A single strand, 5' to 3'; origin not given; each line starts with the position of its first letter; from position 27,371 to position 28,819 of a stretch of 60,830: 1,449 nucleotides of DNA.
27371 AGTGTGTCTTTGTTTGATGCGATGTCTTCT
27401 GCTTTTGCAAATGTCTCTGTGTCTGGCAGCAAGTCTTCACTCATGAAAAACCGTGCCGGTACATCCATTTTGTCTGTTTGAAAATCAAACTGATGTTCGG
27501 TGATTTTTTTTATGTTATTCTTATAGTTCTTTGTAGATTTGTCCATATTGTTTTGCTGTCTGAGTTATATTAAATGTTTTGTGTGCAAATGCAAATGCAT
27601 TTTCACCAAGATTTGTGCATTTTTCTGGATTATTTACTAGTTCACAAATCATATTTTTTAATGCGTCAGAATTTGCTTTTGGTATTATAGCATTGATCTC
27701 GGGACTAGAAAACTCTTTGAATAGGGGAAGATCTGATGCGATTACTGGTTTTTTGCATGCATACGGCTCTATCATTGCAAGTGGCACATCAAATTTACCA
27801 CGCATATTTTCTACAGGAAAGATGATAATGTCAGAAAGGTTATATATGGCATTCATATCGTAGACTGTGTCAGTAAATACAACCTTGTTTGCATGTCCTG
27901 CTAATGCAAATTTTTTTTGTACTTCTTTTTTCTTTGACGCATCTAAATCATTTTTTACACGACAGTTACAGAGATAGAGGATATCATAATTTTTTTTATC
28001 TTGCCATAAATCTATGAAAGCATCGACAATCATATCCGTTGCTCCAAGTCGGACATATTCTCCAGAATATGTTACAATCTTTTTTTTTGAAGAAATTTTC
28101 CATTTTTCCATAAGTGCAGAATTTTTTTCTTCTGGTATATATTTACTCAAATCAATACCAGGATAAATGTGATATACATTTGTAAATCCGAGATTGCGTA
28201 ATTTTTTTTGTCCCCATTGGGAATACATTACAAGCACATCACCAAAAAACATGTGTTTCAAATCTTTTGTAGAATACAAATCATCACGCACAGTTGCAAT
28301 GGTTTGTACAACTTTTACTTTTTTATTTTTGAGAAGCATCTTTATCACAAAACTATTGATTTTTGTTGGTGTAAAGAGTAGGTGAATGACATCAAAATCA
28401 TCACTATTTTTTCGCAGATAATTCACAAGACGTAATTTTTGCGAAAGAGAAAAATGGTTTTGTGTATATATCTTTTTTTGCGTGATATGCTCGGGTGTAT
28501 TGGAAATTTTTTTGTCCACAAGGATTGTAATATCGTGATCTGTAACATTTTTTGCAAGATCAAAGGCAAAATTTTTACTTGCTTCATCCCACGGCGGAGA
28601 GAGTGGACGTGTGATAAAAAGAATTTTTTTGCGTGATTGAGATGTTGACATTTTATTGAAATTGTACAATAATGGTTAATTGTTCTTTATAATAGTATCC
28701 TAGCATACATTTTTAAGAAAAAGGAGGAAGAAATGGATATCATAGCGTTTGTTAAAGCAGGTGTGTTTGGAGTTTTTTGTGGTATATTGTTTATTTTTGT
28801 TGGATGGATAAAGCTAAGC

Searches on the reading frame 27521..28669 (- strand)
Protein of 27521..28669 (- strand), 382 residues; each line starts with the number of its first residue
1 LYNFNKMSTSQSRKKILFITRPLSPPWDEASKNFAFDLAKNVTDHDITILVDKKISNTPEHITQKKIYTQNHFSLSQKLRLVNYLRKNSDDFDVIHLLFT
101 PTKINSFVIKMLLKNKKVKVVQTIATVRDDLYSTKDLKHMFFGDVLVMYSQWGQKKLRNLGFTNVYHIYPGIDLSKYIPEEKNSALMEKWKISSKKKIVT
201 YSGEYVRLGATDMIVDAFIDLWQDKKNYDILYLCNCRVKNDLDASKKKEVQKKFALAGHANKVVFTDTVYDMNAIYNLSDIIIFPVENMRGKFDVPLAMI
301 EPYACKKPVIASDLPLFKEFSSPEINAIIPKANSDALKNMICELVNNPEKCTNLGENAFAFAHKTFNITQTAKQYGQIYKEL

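Call 83: search_protein_families(library=pfam, proteins=[window:27521-28669:-], max_evalue=0.00001)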
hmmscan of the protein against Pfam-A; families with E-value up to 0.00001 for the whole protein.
window:27521-28669:- (382 aa): 2 families
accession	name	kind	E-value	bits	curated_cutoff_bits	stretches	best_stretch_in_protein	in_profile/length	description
PF00534.26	Glycos_transf_1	-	5e-15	55.9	26.4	1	186-358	5-169/172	Glycosyl transferases group 1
PF13692.12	Glyco_trans_1_4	-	1.3e-12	48.6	27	1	197-347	2-142/142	Glycosyl transferases group 1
